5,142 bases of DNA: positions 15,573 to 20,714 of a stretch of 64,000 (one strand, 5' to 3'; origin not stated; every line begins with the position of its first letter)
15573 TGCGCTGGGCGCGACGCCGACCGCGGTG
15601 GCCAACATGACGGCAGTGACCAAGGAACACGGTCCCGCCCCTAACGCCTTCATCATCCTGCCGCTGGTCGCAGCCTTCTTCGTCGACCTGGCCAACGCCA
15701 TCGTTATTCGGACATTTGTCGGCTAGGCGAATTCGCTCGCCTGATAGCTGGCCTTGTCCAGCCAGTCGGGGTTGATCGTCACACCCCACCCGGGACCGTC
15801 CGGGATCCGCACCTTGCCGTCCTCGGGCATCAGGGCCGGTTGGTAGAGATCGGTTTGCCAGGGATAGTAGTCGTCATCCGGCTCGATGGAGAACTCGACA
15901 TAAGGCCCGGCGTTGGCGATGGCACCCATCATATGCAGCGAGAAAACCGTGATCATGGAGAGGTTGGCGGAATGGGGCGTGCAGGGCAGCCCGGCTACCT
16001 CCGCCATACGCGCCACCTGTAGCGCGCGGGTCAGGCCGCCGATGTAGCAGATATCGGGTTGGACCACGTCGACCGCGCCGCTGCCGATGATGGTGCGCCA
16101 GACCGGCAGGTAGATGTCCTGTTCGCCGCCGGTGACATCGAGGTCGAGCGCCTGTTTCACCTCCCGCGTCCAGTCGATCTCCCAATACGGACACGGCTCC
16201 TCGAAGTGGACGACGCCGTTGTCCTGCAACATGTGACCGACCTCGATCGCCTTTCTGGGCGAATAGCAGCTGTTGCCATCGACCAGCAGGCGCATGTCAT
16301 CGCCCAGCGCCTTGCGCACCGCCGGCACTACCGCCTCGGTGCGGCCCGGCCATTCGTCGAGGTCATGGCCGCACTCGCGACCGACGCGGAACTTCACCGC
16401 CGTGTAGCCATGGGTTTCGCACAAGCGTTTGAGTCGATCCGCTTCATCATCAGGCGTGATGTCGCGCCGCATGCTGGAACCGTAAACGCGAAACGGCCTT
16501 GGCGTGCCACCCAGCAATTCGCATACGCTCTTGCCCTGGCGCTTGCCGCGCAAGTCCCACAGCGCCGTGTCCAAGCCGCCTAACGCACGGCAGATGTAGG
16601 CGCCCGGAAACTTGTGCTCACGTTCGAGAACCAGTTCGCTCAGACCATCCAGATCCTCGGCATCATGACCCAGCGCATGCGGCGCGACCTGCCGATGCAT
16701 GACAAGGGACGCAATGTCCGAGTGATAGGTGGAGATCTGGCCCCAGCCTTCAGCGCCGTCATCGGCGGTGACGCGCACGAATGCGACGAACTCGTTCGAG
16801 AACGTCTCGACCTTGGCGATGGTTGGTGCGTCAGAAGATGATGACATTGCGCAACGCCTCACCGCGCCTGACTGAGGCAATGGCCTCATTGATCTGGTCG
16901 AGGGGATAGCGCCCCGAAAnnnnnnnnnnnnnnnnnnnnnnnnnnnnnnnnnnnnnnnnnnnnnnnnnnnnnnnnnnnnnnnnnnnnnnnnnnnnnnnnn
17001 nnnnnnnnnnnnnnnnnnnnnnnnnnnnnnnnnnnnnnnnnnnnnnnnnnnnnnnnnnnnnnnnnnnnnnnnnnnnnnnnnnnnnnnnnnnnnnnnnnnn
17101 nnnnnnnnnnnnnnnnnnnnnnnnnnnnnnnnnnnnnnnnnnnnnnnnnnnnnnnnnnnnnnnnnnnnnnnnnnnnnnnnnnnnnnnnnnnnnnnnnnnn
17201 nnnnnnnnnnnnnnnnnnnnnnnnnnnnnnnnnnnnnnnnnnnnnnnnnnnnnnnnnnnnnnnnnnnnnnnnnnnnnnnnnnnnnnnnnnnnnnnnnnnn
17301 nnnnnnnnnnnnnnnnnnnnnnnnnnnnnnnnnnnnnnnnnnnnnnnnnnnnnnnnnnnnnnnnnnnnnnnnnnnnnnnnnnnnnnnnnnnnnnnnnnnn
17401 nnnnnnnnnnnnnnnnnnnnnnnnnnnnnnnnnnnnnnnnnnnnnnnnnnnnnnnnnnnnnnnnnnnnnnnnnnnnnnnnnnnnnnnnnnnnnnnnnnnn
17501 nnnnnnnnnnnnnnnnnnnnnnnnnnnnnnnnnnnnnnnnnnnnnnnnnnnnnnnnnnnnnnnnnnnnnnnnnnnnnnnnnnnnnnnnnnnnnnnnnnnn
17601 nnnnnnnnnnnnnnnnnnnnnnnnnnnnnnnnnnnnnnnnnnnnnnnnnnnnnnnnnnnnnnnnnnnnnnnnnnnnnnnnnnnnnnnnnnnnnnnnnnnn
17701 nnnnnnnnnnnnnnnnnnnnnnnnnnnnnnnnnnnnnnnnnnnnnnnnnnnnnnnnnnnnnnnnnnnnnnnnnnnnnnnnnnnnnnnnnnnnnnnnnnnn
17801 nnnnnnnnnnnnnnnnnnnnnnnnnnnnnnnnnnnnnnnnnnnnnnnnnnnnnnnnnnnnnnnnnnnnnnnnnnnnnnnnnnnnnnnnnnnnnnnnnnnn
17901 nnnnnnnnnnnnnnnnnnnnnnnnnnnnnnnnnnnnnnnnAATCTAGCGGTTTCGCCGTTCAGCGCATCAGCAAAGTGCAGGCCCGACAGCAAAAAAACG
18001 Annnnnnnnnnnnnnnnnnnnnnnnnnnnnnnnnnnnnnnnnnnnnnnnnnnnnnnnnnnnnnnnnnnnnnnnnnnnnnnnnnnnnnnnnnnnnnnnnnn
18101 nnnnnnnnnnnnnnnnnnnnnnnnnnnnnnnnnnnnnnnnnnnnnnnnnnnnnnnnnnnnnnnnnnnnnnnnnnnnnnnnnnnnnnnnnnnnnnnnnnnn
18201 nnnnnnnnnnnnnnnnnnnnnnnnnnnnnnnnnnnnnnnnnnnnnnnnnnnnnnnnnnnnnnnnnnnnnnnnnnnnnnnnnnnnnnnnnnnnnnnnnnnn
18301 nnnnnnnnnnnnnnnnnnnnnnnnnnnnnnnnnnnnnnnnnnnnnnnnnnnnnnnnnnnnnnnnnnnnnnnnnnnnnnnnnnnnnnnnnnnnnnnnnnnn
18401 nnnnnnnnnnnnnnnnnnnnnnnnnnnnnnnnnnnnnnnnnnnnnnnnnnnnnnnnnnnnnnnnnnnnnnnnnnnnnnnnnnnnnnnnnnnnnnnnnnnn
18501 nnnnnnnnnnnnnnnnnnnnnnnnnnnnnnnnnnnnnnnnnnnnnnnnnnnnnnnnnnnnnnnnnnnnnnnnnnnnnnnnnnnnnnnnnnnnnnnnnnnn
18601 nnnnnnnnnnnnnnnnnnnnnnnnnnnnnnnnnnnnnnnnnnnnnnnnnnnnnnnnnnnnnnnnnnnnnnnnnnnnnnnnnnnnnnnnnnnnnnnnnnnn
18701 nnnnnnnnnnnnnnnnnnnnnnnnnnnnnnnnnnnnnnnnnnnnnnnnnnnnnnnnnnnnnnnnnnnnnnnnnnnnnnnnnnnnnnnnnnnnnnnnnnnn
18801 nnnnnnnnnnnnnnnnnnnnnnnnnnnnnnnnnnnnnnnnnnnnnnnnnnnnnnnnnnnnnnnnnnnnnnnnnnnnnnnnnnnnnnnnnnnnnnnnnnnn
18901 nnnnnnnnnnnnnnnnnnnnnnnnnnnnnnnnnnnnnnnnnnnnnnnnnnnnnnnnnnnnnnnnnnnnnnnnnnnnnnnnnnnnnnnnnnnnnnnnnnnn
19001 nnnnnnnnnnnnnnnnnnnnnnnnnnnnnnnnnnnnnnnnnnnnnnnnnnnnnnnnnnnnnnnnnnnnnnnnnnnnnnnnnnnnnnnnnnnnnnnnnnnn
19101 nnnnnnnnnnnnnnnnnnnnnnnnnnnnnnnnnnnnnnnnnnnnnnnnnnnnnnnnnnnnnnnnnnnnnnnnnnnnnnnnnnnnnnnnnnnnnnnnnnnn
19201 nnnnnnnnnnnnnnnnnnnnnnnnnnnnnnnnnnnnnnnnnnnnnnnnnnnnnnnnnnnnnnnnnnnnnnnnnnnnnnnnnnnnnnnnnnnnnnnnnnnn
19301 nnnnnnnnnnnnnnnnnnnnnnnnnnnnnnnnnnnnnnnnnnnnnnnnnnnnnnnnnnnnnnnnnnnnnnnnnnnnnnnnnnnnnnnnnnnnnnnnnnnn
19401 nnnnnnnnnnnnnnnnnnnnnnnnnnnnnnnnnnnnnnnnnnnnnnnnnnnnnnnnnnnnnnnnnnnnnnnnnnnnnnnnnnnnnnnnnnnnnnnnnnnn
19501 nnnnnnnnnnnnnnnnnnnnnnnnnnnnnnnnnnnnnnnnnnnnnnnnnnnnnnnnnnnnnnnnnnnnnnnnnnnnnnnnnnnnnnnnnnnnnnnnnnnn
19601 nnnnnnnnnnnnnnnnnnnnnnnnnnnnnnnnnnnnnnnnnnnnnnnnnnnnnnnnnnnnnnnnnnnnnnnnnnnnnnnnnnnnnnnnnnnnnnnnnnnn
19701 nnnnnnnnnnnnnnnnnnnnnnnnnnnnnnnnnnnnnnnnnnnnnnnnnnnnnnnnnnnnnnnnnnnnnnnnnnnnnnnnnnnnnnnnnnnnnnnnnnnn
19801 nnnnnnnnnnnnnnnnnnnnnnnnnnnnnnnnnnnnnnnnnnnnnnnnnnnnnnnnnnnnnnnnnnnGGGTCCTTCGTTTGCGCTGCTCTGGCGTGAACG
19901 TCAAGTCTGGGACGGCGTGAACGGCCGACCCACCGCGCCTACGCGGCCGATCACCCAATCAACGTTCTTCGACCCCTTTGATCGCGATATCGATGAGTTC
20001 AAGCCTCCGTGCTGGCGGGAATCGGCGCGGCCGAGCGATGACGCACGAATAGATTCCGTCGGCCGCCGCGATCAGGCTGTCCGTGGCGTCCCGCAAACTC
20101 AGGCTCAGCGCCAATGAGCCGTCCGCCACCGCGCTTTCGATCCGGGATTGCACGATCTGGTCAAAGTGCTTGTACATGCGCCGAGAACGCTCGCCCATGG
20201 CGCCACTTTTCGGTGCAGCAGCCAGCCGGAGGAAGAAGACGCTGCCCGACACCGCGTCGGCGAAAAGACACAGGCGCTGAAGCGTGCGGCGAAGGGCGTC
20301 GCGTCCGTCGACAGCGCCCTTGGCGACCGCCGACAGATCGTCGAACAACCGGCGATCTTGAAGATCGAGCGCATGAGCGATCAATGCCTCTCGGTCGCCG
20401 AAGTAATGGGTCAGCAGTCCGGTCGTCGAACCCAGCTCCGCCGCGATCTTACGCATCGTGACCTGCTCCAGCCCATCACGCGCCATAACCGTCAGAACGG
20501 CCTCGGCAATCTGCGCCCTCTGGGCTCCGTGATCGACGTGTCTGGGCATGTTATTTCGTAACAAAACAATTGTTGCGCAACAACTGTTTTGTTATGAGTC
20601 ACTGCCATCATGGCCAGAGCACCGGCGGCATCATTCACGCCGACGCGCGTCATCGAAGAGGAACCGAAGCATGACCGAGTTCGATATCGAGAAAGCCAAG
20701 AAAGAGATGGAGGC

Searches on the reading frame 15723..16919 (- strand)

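Call 6: search_protein_families(library=ncbifam, proteins=[window:15723-16919:-], max_evalue=0.00001)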
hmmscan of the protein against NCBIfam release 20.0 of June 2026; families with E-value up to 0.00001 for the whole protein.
window:15723-16919:- (398 aa): 14 families
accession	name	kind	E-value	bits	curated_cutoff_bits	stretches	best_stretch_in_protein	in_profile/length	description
NF040790.2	glucon_galact_dh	equivalog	6.7e-41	140.4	750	1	45-396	25-375/390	bifunctional D-gluconate/D-galactonate dehydratase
NF040866.1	AraD_Arch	equivalog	3.1e-40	138.3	650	1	45-389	34-368/372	arabinonate dehydratase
NF047820.1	TalGalacDh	equivalog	7e-35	120.6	500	1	45-383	38-357/371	L-talarate/galactarate dehydratase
NF010624.0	PRK14017.1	equivalog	1.6e-34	119.6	311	1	34-394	3-364/382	galactonate dehydratase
NF043051.1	ManoateDhtManD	equivalog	2.9e-26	92.2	550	2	195-394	192-387/403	D-mannonate dehydratase ManD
NF011968.0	PRK15440.1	equivalog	1.4e-25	90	393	1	48-392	62-393/395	L-rhamnonate dehydratase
NF011654.0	PRK15072.1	subfamily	1.5e-23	83.4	430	2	195-395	193-389/404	D-galactonate dehydratase family protein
TIGR02534.1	mucon_cyclo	subfamily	4.7e-22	78.5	334.95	1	39-389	23-364/368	muconate/chloromuconate family cycloisomerase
NF043002.1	HProlDhtase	equivalog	2.8e-15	56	500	1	47-387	35-359/366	cis-3-hydroxy-L-proline dehydratase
TIGR03247.1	glucar-dehydr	equivalog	1.6e-08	33.7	828.7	1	195-391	214-406/441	glucarate dehydratase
TIGR01928.1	menC_lowGC_arch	equivalog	5.2e-08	32.3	200.65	1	44-306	22-271/325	o-succinylbenzoate synthase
NF042940.1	racemase_DgcA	equivalog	1.3e-07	31.1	400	1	112-311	84-264/323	N-acetyl-D-Glu racemase DgcA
NF041118.1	A_G_epim_Thtga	equivalog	3.7e-07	29.6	500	1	48-311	34-285/341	L-Ala-D/L-Glu epimerase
NF002782.0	PRK02901.1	equivalog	2.2e-06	26.9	288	1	156-318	86-241/328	o-succinylbenzoate synthase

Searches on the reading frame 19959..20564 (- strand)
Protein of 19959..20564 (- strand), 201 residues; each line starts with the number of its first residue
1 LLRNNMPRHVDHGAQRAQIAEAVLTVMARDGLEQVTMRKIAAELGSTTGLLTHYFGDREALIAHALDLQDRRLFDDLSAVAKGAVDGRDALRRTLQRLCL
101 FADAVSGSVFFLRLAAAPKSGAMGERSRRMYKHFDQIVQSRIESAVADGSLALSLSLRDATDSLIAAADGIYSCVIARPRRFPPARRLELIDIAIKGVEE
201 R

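Call 3: search_protein_families(library=ncbifam, proteins=[window:19959-20564:-], max_evalue=0.00001)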
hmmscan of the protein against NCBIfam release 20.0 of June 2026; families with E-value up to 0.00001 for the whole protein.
window:19959-20564:- (201 aa): 3 families
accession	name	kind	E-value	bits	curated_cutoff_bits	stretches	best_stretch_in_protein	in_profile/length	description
TIGR03384.1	betaine_BetI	equivalog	7.5e-12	45.3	201.3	1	14-89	8-83/189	choline-binding transcriptional repressor BetI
NF001978.0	PRK00767.1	equivalog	1.9e-10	40.9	118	1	6-79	1-74/197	transcriptional regulator BetI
NF041196.1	ScbR_bind_reg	equivalog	6.3e-09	36.3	150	1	16-173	8-163/191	ScbR family autoregulator-binding transcription factor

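Call 4: search_protein_families(library=pfam, proteins=[window:19959-20564:-], max_evalue=0.00001)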
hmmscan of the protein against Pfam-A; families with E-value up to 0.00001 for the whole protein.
window:19959-20564:- (201 aa): 2 families
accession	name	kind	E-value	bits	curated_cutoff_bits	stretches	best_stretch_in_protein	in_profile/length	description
PF00440.29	TetR_N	-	8e-09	35.6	24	1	22-64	4-46/47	Bacterial regulatory proteins, tetR family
PF13977.11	TetR_C_6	-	4.6e-06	27.2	27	1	108-195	24-110/115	BetI-type transcriptional repressor, C-terminal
